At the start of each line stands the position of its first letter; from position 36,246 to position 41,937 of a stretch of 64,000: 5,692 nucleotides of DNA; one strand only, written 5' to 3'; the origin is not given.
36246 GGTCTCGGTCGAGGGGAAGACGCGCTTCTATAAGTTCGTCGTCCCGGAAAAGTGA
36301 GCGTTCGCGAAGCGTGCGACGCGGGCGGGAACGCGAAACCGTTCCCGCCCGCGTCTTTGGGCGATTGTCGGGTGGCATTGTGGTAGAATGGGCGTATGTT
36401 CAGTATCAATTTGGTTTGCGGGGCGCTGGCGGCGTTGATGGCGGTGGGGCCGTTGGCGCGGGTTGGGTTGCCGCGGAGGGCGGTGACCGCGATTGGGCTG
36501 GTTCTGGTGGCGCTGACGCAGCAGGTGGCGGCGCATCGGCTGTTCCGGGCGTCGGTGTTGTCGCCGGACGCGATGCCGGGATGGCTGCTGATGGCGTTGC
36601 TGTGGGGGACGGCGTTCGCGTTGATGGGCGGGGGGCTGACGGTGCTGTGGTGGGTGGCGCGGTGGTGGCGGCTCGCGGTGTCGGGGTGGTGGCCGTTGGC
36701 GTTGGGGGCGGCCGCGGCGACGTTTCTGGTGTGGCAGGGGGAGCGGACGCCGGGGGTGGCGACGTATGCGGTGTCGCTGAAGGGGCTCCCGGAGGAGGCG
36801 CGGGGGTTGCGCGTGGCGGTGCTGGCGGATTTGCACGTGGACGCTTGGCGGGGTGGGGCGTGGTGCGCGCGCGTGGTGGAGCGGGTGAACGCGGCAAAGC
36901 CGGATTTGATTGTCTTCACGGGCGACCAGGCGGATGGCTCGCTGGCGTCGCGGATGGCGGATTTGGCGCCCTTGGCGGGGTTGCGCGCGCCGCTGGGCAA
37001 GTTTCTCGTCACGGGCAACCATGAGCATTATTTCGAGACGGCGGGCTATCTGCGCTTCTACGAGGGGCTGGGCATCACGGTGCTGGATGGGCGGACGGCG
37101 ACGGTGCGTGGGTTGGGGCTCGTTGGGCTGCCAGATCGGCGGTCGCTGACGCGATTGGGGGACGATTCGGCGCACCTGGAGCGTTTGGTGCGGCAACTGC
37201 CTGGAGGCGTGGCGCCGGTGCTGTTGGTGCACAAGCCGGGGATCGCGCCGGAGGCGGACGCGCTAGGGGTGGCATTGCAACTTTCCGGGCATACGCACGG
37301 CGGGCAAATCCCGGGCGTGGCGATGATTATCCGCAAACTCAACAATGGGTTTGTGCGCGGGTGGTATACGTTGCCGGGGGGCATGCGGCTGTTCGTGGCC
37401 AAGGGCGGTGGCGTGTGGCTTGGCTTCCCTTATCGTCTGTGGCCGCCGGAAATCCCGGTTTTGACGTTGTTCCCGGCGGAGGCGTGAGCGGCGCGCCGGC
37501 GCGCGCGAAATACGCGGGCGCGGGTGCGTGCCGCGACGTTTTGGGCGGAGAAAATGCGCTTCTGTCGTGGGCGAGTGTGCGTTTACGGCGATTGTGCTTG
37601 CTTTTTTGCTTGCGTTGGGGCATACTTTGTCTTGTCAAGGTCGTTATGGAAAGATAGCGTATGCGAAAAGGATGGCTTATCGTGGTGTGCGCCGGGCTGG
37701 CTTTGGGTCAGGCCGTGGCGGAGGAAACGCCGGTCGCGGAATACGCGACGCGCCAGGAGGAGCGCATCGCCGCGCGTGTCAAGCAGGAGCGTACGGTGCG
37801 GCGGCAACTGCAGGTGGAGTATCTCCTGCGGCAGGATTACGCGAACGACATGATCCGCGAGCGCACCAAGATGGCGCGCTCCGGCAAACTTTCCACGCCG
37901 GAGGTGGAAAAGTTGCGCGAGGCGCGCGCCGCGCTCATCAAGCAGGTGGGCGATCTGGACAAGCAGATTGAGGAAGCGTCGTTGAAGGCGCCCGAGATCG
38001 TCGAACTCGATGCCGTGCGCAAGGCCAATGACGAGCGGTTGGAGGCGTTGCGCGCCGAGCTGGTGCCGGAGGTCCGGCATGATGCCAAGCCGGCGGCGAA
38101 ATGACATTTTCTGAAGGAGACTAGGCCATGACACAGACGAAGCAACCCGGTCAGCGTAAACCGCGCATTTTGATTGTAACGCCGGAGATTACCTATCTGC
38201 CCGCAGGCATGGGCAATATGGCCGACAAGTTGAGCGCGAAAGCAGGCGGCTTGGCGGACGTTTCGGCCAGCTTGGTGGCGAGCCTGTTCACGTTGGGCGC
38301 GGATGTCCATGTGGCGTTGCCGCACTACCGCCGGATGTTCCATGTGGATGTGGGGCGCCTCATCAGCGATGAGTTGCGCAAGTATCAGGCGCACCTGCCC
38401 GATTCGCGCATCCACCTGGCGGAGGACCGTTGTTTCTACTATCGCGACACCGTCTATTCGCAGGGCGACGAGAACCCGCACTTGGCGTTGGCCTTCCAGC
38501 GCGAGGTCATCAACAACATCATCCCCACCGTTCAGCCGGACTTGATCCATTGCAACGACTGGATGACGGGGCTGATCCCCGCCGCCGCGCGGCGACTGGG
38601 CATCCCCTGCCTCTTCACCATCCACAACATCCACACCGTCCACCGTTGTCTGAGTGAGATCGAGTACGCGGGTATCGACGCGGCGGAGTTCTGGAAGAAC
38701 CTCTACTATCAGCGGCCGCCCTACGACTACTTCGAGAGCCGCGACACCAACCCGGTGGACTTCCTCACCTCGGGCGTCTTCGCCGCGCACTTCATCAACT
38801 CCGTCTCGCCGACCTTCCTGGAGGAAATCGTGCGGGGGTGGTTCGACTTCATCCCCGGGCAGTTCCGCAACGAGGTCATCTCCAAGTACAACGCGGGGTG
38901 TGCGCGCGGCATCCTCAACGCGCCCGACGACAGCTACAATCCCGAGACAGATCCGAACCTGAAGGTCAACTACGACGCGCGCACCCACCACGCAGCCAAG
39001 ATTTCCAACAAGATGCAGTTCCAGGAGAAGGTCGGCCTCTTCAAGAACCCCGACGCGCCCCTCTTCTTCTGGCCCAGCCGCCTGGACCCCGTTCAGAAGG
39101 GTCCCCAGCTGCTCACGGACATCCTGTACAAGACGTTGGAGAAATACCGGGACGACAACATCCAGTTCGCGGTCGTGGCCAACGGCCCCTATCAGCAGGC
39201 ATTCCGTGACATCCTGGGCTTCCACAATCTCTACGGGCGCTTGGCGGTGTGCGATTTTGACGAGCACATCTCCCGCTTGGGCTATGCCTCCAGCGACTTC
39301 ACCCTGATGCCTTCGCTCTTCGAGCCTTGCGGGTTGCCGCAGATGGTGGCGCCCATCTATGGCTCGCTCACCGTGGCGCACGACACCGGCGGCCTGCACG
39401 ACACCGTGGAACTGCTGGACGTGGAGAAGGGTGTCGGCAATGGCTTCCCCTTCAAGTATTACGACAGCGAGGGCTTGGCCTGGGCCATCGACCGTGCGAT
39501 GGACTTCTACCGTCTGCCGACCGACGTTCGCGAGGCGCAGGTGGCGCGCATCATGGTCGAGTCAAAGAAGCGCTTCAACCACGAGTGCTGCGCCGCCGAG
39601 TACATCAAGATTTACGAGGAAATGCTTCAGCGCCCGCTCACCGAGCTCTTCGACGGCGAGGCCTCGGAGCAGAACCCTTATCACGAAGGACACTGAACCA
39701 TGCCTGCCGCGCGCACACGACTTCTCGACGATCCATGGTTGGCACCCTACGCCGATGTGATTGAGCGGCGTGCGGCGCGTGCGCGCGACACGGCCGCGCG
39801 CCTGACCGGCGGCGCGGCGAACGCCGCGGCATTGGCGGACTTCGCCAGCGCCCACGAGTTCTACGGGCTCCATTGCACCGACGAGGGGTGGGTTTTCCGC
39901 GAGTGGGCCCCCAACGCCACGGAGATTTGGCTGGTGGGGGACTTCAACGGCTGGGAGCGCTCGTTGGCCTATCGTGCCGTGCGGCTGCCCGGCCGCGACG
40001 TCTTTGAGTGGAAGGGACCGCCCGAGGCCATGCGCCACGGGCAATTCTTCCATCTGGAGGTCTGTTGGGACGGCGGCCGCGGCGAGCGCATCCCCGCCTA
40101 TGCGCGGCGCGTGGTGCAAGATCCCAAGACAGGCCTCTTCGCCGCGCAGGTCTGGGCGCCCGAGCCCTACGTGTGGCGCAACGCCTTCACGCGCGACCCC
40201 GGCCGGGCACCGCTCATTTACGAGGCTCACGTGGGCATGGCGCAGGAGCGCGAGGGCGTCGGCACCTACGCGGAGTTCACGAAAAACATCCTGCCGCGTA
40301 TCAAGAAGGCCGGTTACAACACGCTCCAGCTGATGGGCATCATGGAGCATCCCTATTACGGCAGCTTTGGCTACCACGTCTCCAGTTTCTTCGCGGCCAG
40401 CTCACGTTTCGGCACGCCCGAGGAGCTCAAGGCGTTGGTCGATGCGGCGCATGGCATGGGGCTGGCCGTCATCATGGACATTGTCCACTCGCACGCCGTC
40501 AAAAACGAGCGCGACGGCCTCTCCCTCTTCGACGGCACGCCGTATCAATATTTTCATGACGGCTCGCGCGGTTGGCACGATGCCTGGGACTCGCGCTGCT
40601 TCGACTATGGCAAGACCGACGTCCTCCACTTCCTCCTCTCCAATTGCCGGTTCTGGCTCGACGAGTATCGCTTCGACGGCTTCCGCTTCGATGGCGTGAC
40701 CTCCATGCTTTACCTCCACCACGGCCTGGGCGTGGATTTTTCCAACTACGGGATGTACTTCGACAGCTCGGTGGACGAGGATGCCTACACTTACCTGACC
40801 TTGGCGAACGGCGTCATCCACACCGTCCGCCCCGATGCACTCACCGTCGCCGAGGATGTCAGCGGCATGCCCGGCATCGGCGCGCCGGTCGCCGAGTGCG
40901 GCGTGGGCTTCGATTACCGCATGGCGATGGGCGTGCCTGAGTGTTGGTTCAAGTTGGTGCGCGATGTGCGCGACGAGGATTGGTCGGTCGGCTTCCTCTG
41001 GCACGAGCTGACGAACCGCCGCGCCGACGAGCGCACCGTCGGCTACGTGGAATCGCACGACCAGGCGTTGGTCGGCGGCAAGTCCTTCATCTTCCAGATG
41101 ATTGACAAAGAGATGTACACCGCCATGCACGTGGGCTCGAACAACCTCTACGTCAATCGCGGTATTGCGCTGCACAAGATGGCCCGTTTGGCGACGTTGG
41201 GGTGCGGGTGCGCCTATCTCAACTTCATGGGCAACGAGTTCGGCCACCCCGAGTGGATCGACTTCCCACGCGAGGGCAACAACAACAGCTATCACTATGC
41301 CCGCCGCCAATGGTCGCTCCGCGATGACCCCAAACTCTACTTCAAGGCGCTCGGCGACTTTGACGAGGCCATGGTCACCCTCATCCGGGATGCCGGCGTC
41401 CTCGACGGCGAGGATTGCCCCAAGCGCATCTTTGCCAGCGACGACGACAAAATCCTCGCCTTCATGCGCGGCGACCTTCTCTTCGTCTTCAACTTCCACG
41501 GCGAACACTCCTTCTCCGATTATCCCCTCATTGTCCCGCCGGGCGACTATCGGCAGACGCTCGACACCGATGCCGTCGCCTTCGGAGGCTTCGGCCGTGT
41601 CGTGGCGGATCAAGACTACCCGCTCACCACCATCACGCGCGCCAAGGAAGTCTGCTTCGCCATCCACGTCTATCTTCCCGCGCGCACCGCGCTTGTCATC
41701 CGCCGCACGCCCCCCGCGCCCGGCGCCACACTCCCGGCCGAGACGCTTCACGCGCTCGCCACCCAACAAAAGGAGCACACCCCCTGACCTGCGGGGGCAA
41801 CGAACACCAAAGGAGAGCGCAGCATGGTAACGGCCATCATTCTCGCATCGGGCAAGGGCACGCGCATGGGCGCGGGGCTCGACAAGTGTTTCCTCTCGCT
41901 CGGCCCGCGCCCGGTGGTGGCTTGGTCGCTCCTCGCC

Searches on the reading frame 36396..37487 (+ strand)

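Call 13: search_protein_families(library=pfam, proteins=[window:36396-37487:+], max_evalue=0.001)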
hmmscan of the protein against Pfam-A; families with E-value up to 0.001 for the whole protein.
window:36396-37487:+ (363 aa): 2 families
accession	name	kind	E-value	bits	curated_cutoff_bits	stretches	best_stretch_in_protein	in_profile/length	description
PF00149.33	Metallophos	-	4.9e-12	47.1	21.5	1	138-302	1-190/191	Calcineurin-like phosphoesterase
PF12850.12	Metallophos_2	-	0.00016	22.2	27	1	139-302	2-118/154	Calcineurin-like phosphoesterase superfamily domain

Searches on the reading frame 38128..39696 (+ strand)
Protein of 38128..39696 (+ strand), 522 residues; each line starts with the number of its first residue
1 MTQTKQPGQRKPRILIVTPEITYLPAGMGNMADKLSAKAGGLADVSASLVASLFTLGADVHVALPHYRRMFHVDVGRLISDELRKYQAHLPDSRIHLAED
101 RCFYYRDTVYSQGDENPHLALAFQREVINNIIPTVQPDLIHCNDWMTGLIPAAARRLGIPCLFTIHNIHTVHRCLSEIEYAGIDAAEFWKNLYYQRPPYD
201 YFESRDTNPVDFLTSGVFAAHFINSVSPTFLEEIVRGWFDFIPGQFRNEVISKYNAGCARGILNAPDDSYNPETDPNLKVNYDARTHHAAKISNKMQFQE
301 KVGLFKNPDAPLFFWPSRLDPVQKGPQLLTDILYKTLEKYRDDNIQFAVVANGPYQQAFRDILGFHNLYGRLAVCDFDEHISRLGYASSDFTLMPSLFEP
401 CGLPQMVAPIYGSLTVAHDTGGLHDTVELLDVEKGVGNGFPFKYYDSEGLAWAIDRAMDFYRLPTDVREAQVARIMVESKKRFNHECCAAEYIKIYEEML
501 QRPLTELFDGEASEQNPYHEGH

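Call 7: search_protein_families(library=pfam, proteins=[window:38128-39696:+], max_evalue=0.01)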
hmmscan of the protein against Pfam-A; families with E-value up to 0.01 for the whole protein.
window:38128-39696:+ (522 aa): 5 families
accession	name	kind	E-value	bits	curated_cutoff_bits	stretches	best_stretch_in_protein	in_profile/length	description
PF08323.17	Glyco_transf_5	-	1e-31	110.9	22.7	1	14-237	2-227/239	Starch synthase catalytic domain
PF13579.12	Glyco_trans_4_4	-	2.1e-09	38.3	29.7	1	40-169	1-104/158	Glycosyl transferase 4-like domain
PF13692.12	Glyco_trans_1_4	-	2e-08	35.1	27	1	311-458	2-140/142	Glycosyl transferases group 1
PF00534.26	Glycos_transf_1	-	6.1e-08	32.8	26.4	1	303-468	8-166/172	Glycosyl transferases group 1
PF13439.12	Glyco_transf_4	-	7.4e-08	33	28.5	1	40-170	2-108/170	Glycosyltransferase Family 4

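Call 8: search_protein_families(library=ncbifam, proteins=[window:38128-39696:+], max_evalue=0.01)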
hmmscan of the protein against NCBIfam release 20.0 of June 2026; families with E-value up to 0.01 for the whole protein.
window:38128-39696:+ (522 aa): 15 families
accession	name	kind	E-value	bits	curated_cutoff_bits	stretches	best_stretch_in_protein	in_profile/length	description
TIGR02095.1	glgA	subfamily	1.5e-77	261.3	328.45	1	37-498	14-476/477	glycogen/starch synthase, ADP-glucose type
NF001898.0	PRK00654.1-1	equivalog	6.3e-69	232.8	603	1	37-500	14-476/477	glycogen synthase GlgA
NF001900.0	PRK00654.1-3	equivalog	8.8e-60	202.5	509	1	37-504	14-459/481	glycogen synthase GlgA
NF001903.0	PRK00654.2-2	equivalog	1.1e-58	199.1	616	1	37-501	14-480/482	glycogen synthase GlgA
NF001899.0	PRK00654.1-2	equivalog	4.6e-53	180.3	459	1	37-501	14-477/478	glycogen synthase GlgA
NF001905.0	PRK00654.2-4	subfamily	2.4e-50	171.5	560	1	37-499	14-486/489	glycogen synthase GlgA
NF001901.0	PRK00654.1-5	equivalog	2.6e-50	171.3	649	1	133-502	152-494/502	glycogen synthase GlgA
NF001906.0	PRK00654.2-5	equivalog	8.2e-41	140.4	870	1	38-500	20-484/485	glycogen synthase GlgA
NF001902.0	PRK00654.2-1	equivalog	4.5e-40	137.6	845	1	37-499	14-489/492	glycogen synthase GlgA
NF010699.0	PRK14099.1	equivalog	4e-38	131.1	762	1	127-501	124-481/485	glycogen synthase GlgA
NF001904.0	PRK00654.2-3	equivalog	1.8e-35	122.6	577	1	38-500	15-475/475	glycogen synthase GlgA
NF010698.0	PRK14098.1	equivalog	2.7e-32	112.1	754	1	135-501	140-488/489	starch synthase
TIGR03449.1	mycothiol_MshA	equivalog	7.8e-05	21.7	462.5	0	297-499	209-403/406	D-inositol-3-phosphate glycosyltransferase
TIGR03999.1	thiol_BshA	equivalog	0.00011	21.3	273.7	1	344-501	229-375/375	N-acetyl-alpha-D-glucosaminyl L-malate synthase BshA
TIGR04063.1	stp3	hypoth_equivalog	0.001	18.1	442.05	0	117-166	69-124/397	TIGR04063 family PEP-CTERM/XrtA system glycosyltransferase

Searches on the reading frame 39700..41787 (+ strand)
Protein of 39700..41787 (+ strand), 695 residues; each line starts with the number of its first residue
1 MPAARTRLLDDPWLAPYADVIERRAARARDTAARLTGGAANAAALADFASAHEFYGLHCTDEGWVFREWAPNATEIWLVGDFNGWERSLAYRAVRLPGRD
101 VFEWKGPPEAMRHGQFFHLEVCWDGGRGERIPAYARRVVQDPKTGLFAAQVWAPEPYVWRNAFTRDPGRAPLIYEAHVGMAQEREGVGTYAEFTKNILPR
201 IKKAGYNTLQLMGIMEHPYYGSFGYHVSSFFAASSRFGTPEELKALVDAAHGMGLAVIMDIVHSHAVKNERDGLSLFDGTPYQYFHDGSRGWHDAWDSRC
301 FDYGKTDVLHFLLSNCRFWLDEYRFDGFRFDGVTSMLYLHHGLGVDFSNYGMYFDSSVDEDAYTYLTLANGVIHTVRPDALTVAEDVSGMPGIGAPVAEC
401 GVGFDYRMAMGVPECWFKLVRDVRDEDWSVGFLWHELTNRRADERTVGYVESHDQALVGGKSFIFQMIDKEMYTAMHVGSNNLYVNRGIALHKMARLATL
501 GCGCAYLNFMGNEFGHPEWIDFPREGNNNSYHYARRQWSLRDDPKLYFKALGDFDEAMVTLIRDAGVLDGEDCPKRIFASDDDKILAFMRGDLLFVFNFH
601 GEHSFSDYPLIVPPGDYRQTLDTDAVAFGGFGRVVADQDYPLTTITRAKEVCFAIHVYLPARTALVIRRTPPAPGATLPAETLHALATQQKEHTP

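Call 7: search_protein_families(library=pfam, proteins=[window:39700-41787:+], max_evalue=0.01)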
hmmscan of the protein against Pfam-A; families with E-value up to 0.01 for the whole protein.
window:39700-41787:+ (695 aa): 3 families
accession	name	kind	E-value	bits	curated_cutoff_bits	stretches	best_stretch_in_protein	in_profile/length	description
PF02806.24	Alpha-amylase_C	-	6.1e-16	59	21.2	1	581-669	7-94/95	Alpha amylase, C-terminal all-beta domain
PF00128.31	Alpha-amylase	-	2.5e-11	43.9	22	1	198-267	25-93/446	Alpha amylase, catalytic domain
PF02922.24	CBM_48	-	1.3e-08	35.5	22.4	1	55-135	2-83/83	Carbohydrate-binding module 48 (Isoamylase N-terminal domain)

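Call 8: search_protein_families(library=ncbifam, proteins=[window:39700-41787:+], max_evalue=0.01)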
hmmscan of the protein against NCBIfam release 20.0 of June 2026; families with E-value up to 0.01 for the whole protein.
window:39700-41787:+ (695 aa): 29 families (the best 25 are shown)
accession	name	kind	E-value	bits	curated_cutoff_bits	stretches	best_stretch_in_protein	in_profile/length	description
NF008967.0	PRK12313.1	equivalog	4.5e-83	279.7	577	1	52-669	24-627/633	1,4-alpha-glucan branching protein GlgB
NF003811.1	PRK05402.1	equivalog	3.8e-75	253.7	741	1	61-667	28-617/619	1,4-alpha-glucan branching protein GlgB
TIGR01515.1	branching_enzym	equivalog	1.5e-63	215.3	463.95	1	62-642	28-583/607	1,4-alpha-glucan branching enzyme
NF011294.0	PRK14706.1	equivalog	1.3e-57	195.5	1284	1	54-412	29-386/642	1,4-alpha-glucan branching enzyme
NF011293.0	PRK14705.1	equivalog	6.1e-53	179.8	2376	1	62-633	638-1188/1224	1,4-alpha-glucan branching enzyme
NF009221.0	PRK12568.1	equivalog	2.2e-45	155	1270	1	58-630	148-706/745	1,4-alpha-glucan branching enzyme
TIGR02402.1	trehalose_TreZ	equivalog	4e-29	101.3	538.8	1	148-336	71-250/545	malto-oligosyltrehalose trehalohydrolase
TIGR02100.1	glgX_debranch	equivalog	8.8e-14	50.5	640.9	1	156-335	139-345/688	glycogen debranching protein GlgX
TIGR02104.1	pulA_typeI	equivalog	3.4e-13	48.6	504.5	1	58-331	15-319/605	type I pullulanase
TIGR02456.1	treS_nterm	equivalog_domain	1.2e-11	43.9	678.35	1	172-268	7-103/539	maltose alpha-D-glucosyltransferase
NF002983.0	PRK03705.1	equivalog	1.6e-10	39.7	901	1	155-335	134-340/658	glycogen debranching protein GlgX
NF051899.1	BetGalacBglAAgro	equivalog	4.8e-10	38.4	900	1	183-267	20-102/537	beta-galactosidase BglA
NF041321.1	Alpha-amyl_MalA_Halo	equivalog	6.4e-10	38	875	1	172-331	261-425/666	alpha-amylase MalA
TIGR02403.1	trehalose_treC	equivalog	1.3e-06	27.4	799.05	1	198-268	33-102/544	alpha,alpha-phosphotrehalase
NF007060.0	PRK09505.2-5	equivalog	2.5e-06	25.8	790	1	217-266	273-322/690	alpha-amylase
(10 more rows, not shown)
